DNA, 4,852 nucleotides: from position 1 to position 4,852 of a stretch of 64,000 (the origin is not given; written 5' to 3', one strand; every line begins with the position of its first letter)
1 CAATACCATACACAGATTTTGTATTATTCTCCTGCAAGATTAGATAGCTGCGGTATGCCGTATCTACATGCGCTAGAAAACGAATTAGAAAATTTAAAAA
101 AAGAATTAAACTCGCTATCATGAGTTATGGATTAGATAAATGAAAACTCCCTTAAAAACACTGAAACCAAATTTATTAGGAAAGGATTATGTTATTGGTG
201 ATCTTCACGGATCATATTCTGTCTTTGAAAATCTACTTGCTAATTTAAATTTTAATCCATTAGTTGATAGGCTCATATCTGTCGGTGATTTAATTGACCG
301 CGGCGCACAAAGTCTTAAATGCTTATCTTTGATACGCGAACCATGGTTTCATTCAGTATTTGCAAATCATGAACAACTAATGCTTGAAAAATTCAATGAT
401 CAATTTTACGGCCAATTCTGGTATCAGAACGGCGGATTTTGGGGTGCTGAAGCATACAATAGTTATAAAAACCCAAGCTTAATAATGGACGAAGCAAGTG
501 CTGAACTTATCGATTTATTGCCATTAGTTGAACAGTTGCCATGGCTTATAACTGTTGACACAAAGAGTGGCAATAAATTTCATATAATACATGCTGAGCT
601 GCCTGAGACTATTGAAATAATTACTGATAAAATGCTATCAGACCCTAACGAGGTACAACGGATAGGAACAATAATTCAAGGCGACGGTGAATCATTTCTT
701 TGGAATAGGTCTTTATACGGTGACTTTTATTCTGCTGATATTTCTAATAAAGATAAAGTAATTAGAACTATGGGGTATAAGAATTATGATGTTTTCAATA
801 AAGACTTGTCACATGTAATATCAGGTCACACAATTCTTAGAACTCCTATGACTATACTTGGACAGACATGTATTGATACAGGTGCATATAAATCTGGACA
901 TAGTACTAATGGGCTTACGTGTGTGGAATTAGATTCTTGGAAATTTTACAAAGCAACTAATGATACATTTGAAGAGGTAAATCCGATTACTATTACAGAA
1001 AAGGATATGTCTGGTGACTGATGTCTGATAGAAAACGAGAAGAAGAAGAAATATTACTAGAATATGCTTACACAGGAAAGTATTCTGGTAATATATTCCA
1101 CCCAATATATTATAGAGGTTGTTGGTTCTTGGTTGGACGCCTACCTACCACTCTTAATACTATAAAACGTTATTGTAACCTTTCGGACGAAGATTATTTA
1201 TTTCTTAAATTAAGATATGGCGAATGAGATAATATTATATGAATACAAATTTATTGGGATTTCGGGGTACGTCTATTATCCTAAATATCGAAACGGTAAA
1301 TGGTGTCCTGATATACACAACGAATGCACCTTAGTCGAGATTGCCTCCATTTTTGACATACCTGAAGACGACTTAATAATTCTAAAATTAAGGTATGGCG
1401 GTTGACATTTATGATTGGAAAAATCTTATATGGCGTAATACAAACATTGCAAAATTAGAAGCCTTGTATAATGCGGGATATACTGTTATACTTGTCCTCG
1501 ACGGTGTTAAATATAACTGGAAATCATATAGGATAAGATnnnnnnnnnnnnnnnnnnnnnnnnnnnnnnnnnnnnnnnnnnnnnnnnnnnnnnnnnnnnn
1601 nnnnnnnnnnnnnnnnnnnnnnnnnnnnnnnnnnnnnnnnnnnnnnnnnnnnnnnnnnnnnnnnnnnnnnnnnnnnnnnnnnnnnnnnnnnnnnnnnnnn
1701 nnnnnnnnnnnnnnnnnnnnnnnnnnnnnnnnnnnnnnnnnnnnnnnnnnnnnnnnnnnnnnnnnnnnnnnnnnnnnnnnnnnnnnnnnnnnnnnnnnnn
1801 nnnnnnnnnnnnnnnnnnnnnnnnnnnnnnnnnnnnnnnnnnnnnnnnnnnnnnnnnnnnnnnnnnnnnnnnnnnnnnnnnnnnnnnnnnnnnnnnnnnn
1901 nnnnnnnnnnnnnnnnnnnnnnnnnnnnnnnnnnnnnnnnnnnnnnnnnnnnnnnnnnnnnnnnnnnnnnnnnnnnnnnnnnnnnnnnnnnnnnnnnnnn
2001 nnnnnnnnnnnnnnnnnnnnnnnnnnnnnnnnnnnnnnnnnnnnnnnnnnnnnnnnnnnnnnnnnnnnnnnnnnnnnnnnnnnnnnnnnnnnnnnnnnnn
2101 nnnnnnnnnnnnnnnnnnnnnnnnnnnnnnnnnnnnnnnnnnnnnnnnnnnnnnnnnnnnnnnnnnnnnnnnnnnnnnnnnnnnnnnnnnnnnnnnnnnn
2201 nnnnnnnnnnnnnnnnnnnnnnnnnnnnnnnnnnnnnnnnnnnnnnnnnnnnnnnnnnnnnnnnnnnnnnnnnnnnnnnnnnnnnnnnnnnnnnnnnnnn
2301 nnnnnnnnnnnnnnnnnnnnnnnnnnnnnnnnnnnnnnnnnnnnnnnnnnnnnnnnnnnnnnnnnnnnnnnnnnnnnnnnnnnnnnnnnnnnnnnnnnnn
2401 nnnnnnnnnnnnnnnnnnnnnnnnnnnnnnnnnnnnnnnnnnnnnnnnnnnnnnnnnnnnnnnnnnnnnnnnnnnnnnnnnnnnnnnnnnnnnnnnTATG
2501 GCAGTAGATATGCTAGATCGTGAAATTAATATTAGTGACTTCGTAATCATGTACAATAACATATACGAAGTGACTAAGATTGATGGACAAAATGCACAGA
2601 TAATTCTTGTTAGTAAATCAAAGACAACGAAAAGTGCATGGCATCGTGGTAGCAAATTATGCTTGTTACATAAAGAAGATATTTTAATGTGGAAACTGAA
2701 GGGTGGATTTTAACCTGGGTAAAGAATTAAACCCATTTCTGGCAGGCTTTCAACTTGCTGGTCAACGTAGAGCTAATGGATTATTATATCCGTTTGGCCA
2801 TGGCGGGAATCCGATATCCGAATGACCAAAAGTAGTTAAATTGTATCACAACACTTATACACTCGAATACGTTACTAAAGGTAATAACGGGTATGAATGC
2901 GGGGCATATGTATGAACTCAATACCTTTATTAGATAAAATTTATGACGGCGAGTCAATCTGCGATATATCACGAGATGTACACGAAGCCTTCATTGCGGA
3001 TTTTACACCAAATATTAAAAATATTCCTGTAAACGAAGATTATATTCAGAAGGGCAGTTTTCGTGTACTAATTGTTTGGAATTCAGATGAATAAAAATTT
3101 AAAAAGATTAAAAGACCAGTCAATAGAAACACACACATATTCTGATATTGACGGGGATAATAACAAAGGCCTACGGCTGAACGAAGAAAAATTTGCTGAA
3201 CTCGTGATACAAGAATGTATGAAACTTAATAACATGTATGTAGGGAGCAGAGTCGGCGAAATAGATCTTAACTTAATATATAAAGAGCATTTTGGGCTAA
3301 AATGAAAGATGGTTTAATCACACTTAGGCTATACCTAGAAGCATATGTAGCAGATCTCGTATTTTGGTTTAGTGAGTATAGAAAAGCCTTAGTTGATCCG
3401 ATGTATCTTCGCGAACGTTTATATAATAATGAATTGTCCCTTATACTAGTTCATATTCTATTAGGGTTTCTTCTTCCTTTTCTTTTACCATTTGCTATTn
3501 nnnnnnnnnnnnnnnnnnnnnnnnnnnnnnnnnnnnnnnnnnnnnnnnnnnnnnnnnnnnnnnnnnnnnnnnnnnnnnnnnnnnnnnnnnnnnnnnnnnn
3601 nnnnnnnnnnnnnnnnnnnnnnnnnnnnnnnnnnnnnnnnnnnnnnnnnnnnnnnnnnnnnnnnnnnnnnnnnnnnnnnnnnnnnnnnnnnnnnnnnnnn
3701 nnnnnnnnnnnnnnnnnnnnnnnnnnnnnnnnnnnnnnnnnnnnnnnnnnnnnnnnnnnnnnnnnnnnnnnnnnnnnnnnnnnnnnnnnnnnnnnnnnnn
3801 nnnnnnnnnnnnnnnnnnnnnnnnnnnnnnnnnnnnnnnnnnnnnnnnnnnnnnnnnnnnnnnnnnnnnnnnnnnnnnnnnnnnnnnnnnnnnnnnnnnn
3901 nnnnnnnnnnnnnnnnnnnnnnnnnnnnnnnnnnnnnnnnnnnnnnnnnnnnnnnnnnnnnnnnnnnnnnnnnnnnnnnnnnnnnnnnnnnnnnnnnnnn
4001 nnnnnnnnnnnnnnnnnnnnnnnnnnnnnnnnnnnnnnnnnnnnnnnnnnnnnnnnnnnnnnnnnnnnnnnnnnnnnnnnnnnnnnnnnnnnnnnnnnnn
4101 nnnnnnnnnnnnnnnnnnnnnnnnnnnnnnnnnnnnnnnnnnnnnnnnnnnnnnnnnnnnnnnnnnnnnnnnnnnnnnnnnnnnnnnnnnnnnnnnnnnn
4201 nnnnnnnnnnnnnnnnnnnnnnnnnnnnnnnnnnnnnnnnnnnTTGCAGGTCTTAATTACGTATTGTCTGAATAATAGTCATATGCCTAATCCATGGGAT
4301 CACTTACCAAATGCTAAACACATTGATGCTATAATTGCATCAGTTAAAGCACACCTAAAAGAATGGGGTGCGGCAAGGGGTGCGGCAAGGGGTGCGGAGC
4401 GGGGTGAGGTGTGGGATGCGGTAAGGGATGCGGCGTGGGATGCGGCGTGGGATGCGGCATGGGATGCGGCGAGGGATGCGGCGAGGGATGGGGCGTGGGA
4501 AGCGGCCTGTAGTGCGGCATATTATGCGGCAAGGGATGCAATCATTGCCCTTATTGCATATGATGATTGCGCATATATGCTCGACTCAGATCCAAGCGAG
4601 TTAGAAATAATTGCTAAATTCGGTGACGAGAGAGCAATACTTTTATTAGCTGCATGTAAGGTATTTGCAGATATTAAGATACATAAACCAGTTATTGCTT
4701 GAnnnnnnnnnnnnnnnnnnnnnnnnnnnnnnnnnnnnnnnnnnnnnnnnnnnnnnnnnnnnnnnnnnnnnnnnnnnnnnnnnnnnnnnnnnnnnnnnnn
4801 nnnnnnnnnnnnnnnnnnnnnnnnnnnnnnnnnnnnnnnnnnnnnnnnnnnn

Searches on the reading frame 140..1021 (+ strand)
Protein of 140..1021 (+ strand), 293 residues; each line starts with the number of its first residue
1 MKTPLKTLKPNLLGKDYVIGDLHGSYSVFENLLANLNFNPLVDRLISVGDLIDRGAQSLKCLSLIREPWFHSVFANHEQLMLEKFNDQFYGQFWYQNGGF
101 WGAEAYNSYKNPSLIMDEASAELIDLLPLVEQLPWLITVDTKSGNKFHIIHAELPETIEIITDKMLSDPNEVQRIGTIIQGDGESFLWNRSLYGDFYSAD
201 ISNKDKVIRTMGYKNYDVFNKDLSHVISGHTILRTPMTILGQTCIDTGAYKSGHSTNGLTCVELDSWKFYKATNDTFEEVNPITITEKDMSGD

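Call 7: search_protein_families(library=phrogs, proteins=[window:140-1021:+])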
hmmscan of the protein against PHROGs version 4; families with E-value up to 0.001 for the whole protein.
window:140-1021:+ (293 aa): 5 families
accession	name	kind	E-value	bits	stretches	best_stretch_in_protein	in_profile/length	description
phrog_246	-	other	6.6e-52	178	1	14-278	176-396/417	NinI-like serine-threonine phosphatase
phrog_9096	-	unknown function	7.3e-22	79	1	17-131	16-126/157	-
phrog_20114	-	other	2.8e-12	48.1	1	15-85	4-77/131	phosphoesterase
phrog_8238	-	DNA, RNA and nucleotide metabolism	0.0002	20.6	1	17-65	175-224/737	RNA ligase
phrog_28031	-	unknown function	0.00026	21.2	0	17-87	144-225/406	-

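Call 8: search_protein_families(library=pfam, proteins=[window:140-1021:+])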
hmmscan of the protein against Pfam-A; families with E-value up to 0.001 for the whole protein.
window:140-1021:+ (293 aa): 1 family
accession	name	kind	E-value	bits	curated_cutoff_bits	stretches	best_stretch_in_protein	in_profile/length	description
PF00149.33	Metallophos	-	1.3e-12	49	21.5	1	18-231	5-188/191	Calcineurin-like phosphoesterase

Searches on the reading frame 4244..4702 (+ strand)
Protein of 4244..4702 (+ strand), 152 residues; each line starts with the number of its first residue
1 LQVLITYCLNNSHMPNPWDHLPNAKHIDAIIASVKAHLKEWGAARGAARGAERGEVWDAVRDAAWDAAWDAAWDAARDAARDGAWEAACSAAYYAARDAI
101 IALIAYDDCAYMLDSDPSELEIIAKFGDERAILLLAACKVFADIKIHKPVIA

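Call 97: search_protein_families(library=phrogs, proteins=[window:4244-4702:+], max_evalue=0.00001)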
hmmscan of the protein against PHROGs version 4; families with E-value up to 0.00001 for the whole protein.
window:4244-4702:+ (152 aa): 1 family
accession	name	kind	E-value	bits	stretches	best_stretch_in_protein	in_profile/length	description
phrog_8332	-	unknown function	6.9e-11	43.2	1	37-107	149-223/248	-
